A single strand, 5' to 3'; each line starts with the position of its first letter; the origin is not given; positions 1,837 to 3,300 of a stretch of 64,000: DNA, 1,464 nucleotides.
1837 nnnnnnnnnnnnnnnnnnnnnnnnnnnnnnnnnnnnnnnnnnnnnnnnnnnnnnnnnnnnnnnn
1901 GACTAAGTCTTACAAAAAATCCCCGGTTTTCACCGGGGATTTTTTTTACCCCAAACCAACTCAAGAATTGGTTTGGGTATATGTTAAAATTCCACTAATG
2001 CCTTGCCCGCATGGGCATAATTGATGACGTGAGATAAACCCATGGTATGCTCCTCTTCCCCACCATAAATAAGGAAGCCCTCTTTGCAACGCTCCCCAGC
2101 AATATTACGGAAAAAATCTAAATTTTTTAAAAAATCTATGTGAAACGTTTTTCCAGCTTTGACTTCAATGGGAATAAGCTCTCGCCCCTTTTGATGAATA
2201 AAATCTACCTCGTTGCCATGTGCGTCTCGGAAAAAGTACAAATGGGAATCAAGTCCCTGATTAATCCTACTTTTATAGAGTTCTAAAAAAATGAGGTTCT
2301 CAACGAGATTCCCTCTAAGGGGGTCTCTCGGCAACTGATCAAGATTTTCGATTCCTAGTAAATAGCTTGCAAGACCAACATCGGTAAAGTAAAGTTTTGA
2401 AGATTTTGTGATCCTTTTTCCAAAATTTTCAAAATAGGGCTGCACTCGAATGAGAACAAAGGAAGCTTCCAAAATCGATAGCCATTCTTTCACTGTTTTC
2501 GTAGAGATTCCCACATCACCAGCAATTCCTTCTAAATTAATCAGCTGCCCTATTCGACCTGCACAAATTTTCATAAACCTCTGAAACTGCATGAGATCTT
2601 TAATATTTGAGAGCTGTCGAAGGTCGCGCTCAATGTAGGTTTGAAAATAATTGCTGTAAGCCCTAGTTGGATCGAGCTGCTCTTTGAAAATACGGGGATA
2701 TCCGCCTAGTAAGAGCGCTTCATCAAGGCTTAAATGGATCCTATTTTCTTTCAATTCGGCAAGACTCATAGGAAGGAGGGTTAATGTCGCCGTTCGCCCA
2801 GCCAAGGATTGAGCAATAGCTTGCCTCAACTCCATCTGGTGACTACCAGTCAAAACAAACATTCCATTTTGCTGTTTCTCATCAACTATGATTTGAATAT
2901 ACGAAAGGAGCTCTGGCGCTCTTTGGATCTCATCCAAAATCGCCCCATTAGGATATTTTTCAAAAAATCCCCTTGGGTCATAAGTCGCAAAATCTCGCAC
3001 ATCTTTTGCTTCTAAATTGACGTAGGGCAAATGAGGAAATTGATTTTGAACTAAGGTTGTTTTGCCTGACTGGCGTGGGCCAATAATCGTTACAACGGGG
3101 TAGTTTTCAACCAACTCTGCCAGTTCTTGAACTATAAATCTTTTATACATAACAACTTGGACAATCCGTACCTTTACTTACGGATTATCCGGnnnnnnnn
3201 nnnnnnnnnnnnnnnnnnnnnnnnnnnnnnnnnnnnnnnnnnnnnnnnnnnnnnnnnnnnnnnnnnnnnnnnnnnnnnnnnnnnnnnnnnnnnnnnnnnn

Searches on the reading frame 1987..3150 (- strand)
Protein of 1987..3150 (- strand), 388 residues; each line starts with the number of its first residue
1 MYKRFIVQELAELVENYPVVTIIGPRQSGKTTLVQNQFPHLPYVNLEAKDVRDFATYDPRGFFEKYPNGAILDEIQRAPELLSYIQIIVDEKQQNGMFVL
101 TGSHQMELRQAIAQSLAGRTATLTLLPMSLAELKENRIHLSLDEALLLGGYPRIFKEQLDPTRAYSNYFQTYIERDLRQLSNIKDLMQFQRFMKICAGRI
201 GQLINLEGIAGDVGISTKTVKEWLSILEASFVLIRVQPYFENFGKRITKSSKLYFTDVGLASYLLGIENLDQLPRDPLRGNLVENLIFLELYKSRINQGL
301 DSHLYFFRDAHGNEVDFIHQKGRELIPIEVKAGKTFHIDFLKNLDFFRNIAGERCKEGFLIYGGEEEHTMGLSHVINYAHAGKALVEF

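Call 87: search_protein_families(library=pfam, proteins=[window:1987-3150:-], max_evalue=0.001)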
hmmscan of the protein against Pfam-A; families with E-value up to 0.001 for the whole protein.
window:1987-3150:- (388 aa): 2 families
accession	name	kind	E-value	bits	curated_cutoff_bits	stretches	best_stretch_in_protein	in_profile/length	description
PF13635.12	DUF4143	-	9.5e-50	168.9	28.1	1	174-333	1-160/160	Domain of unknown function (DUF4143)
PF13173.12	AAA_14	-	2.3e-27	96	27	1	17-133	2-128/129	AAA domain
